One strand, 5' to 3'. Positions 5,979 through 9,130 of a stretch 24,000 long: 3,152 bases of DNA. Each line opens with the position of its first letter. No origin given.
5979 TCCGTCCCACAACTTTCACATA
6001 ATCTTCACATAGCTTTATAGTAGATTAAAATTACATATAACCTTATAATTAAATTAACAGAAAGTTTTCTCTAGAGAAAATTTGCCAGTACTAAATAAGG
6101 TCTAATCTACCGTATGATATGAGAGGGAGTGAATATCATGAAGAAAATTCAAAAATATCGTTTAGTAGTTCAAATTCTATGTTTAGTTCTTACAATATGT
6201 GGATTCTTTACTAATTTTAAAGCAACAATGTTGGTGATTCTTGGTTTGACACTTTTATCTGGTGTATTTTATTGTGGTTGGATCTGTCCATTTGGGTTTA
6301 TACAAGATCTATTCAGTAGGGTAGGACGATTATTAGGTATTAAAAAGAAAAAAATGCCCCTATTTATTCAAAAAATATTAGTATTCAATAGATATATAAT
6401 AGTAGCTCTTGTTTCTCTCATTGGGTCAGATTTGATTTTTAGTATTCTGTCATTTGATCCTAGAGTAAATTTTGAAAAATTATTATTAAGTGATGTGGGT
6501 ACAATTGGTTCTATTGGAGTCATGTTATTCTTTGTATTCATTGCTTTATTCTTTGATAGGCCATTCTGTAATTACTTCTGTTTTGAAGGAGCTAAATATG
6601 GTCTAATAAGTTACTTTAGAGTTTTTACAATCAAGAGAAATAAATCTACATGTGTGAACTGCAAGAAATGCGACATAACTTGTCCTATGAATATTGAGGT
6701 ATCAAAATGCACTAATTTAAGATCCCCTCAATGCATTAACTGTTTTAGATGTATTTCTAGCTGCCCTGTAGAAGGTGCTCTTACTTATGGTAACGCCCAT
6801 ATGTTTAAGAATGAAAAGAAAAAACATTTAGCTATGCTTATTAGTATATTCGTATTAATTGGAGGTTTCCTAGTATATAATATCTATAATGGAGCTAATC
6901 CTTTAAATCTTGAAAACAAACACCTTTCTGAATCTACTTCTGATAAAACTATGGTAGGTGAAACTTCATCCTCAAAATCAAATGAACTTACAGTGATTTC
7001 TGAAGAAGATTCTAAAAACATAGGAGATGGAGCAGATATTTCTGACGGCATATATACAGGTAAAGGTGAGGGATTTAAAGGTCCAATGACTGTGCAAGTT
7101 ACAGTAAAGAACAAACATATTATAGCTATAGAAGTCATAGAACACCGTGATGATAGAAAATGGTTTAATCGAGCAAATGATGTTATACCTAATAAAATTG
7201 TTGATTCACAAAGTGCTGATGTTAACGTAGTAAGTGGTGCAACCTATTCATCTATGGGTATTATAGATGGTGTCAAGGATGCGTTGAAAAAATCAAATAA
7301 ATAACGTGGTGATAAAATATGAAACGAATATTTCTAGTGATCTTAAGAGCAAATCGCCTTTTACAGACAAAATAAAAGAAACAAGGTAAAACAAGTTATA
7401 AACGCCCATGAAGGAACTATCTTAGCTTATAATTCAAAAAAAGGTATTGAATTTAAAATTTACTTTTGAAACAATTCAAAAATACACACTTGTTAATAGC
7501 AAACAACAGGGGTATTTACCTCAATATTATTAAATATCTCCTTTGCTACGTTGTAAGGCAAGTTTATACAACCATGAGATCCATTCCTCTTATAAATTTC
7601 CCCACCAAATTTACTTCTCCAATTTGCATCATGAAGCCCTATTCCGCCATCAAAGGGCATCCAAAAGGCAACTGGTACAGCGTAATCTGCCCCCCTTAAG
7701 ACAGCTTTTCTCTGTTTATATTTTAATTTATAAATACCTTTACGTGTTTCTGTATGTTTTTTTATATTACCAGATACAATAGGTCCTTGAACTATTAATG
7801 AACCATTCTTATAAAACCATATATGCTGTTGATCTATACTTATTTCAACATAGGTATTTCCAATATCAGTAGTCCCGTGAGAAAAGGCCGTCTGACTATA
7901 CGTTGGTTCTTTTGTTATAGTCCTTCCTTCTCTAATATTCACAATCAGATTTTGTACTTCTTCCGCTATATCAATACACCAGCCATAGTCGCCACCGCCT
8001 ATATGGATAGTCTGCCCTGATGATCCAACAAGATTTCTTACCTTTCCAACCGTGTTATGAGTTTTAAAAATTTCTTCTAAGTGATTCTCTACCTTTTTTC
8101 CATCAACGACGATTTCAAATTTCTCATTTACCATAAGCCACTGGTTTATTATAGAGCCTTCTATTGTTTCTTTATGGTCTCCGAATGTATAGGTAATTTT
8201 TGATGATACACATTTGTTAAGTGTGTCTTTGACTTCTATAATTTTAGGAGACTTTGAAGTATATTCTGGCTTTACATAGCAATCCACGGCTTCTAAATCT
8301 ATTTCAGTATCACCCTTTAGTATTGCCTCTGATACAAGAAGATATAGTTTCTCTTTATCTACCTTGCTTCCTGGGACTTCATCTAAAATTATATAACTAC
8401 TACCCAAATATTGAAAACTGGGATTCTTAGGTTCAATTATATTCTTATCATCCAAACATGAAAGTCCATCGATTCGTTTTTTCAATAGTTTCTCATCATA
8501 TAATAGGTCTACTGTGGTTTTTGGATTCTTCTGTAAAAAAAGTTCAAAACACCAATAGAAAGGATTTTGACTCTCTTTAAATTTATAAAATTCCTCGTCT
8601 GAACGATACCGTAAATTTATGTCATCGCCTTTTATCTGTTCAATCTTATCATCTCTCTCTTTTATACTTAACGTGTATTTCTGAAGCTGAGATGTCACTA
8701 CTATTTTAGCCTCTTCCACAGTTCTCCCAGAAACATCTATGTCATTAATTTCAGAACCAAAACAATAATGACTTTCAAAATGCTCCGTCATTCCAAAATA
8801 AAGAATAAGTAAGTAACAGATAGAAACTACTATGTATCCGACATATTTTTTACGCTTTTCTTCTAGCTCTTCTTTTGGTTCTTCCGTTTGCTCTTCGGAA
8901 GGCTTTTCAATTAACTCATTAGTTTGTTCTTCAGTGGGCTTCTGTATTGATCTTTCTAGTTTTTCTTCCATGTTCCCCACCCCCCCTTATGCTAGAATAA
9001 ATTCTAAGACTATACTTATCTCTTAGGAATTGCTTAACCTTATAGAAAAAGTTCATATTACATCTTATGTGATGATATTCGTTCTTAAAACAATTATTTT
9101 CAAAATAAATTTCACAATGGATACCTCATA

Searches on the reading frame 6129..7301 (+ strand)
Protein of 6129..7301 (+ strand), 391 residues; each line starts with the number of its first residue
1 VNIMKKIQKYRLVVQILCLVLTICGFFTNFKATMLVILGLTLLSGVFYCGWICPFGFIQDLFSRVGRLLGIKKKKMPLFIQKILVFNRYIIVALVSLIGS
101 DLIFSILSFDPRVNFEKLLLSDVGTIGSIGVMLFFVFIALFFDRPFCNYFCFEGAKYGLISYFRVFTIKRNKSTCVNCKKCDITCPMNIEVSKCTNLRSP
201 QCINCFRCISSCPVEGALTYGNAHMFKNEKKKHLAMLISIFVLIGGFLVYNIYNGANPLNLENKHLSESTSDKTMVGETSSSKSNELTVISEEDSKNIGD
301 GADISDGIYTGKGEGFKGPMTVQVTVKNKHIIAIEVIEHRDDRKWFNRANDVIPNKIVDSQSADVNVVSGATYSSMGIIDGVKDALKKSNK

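Call 64: search_protein_families(library=pfam, proteins=[window:6129-7301:+], max_evalue=0.01)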
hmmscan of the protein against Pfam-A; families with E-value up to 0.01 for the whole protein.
window:6129-7301:+ (391 aa): 10 families
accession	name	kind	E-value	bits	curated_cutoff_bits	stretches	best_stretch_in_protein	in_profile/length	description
PF04205.19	FMN_bind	-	1.1e-15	58.5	22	1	315-387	1-77/77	FMN-binding domain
PF12801.12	Fer4_5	-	3.7e-15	56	22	2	33-72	8-48/48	4Fe-4S binding domain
PF13237.11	Fer4_10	-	1e-06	29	25.5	1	168-213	2-53/53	4Fe-4S dicluster domain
PF12838.12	Fer4_7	-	2.3e-05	25.2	27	0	201-223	1-22/52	4Fe-4S dicluster domain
PF14697.11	Fer4_21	-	5.1e-05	23.8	35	1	171-218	4-57/59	4Fe-4S dicluster domain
PF13183.11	Fer4_8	-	6.5e-05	23.8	27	0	169-189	48-68/68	4Fe-4S dicluster domain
PF13534.11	Fer4_17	-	0.00037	21.4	22.2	0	173-189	44-60/61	4Fe-4S dicluster domain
PF12837.12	Fer4_6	-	0.00063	20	25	1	201-217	8-23/24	4Fe-4S binding domain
PF13746.11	Fer4_18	-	0.0011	19.6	27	1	170-212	56-95/114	4Fe-4S dicluster domain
PF13187.11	Fer4_9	-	0.0062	17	27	0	175-214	2-49/52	4Fe-4S dicluster domain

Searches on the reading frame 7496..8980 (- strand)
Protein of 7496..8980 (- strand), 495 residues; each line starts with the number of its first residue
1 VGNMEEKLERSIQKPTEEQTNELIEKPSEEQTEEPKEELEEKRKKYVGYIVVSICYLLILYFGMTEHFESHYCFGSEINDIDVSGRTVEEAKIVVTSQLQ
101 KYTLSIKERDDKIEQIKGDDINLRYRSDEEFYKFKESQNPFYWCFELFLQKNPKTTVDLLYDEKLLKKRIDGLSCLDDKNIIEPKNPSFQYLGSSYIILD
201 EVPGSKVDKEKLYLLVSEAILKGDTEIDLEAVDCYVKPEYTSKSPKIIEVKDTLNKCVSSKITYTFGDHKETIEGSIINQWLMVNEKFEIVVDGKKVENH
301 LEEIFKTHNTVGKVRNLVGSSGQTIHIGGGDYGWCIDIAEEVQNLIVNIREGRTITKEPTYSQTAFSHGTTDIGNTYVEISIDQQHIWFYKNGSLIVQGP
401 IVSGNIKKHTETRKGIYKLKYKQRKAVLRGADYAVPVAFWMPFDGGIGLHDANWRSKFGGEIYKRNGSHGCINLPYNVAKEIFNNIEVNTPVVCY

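Call 64: search_protein_families(library=pfam, proteins=[window:7496-8980:-], max_evalue=0.01)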
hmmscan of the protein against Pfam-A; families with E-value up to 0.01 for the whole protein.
window:7496-8980:- (495 aa): 2 families
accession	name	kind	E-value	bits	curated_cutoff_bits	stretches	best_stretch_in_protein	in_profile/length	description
PF03734.19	YkuD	-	9.9e-23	81.8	23.4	1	376-493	2-145/146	L,D-transpeptidase catalytic domain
PF12229.13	PG_binding_4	-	6.5e-20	71.9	22.1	2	246-352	7-111/117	Putative peptidoglycan binding domain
